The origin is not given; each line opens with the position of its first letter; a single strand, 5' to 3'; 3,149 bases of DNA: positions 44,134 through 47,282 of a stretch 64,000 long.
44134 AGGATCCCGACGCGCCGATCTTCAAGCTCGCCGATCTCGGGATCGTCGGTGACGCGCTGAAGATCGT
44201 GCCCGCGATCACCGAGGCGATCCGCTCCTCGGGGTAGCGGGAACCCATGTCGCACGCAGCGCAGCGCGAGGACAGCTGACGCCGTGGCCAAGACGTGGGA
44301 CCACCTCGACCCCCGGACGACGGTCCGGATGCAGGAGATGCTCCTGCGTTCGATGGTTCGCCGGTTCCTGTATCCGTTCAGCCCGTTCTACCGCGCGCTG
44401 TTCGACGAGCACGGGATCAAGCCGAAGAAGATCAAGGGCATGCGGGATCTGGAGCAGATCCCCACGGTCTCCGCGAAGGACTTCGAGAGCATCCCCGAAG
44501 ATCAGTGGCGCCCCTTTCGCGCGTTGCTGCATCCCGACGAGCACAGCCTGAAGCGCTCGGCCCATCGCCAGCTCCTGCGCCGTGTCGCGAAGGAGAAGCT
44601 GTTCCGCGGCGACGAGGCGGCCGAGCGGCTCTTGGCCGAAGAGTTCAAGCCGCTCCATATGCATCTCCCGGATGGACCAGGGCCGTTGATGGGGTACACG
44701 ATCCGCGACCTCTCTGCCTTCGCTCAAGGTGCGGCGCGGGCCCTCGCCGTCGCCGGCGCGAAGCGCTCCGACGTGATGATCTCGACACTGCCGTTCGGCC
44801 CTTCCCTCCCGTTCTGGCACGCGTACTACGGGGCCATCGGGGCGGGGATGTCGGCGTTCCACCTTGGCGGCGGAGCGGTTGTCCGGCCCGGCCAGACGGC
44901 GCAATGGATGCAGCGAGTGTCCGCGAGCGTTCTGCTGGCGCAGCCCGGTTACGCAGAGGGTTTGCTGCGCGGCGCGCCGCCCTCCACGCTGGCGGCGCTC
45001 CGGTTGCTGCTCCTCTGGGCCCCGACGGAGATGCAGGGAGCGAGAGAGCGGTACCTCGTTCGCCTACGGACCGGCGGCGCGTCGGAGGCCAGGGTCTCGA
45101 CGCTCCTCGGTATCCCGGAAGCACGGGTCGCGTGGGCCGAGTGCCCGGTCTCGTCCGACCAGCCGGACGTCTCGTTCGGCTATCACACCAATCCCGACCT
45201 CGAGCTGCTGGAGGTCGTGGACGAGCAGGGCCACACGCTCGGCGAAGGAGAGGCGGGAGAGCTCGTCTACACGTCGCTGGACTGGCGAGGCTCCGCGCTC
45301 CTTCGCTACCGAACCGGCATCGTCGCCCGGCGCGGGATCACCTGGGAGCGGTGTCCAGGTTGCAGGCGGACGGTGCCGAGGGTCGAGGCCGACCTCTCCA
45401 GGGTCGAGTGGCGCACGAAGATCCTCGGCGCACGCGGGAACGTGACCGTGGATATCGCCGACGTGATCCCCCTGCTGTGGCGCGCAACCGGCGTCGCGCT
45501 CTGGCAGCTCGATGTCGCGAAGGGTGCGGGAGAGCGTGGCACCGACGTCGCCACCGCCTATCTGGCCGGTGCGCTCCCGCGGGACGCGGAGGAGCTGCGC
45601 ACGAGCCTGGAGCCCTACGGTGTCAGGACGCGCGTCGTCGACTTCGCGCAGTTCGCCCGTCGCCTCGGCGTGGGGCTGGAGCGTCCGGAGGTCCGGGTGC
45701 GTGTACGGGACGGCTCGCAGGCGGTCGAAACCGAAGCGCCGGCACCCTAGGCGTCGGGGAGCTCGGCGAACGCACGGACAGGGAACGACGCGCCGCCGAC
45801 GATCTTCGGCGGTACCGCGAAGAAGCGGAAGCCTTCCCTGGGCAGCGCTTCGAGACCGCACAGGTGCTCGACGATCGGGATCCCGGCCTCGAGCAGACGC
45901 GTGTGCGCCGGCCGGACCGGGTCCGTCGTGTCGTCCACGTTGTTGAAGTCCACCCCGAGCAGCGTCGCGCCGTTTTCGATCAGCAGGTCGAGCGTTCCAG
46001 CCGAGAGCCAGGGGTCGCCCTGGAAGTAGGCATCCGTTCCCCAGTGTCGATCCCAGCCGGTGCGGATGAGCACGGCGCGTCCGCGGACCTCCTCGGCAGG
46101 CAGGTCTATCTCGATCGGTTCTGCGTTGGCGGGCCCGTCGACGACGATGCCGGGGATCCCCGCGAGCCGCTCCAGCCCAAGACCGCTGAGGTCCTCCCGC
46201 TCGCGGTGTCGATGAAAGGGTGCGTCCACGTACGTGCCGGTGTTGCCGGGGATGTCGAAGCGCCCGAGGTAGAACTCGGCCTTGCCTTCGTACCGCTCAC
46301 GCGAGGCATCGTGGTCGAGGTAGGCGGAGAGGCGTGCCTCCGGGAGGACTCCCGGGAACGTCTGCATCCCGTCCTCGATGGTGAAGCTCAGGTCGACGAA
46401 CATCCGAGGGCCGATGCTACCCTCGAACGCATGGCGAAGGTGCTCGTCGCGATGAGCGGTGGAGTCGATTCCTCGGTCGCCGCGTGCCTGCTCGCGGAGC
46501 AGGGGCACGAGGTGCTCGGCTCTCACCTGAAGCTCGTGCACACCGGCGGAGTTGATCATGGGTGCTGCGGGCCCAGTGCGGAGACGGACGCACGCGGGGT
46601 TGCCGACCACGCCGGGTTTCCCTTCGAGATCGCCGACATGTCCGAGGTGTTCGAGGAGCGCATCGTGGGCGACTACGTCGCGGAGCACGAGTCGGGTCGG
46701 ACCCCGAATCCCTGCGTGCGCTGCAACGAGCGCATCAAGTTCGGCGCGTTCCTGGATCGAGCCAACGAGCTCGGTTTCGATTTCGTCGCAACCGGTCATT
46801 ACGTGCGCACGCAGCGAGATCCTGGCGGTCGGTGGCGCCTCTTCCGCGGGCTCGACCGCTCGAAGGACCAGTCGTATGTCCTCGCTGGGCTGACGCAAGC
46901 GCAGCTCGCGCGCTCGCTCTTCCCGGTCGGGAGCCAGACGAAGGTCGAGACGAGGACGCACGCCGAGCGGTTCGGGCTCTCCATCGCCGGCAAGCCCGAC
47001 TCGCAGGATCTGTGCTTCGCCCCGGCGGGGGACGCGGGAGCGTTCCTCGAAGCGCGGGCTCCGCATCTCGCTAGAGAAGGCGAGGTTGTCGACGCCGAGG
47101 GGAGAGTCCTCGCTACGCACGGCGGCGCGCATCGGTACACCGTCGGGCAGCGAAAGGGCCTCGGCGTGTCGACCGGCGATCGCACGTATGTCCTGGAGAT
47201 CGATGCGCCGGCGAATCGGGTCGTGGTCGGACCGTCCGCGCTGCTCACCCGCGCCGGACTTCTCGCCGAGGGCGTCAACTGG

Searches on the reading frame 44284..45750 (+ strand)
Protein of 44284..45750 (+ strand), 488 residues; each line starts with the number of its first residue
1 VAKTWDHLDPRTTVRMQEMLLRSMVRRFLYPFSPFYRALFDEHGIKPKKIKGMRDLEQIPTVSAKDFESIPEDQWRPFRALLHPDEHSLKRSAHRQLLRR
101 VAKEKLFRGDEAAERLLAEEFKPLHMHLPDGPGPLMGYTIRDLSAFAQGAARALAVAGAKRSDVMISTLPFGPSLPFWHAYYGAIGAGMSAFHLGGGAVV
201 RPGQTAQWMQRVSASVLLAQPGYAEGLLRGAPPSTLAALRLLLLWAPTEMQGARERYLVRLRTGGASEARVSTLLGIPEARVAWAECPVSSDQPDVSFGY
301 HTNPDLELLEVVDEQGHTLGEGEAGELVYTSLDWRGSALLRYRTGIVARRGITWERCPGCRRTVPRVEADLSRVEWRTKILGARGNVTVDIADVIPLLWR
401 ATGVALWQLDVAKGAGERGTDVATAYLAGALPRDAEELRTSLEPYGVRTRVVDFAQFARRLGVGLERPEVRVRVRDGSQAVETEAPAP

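Call 68: search_protein_families(library=pfam, proteins=[window:44284-45750:+], max_evalue=0.001)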
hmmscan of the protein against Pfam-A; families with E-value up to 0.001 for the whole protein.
window:44284-45750:+ (488 aa): 1 family
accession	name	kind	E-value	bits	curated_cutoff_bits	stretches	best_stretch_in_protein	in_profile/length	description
PF00501.34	AMP-binding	-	3e-06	26.7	29.9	1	143-329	187-374/384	AMP-binding enzyme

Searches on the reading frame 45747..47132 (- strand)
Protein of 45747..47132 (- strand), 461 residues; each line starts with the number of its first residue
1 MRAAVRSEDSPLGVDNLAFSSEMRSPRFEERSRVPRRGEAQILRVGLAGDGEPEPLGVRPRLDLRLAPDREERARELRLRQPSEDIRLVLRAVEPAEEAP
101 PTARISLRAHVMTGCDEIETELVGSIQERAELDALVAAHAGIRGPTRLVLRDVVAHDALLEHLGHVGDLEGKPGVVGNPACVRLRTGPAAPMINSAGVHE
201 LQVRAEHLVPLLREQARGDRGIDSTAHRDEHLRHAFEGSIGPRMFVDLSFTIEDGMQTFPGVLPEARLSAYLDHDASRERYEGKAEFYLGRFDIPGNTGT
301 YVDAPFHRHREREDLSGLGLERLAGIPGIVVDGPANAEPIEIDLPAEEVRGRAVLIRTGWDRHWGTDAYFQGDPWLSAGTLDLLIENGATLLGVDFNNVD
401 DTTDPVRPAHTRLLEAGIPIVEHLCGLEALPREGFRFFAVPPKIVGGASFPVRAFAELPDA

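Call 68: search_protein_families(library=pfam, proteins=[window:45747-47132:-], max_evalue=0.001)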
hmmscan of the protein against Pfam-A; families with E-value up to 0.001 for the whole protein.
window:45747-47132:- (461 aa): 1 family
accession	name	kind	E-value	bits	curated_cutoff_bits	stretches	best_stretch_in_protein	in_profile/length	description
PF04199.19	Cyclase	-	4.5e-19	69.5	23.1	1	246-400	1-141/142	Putative cyclase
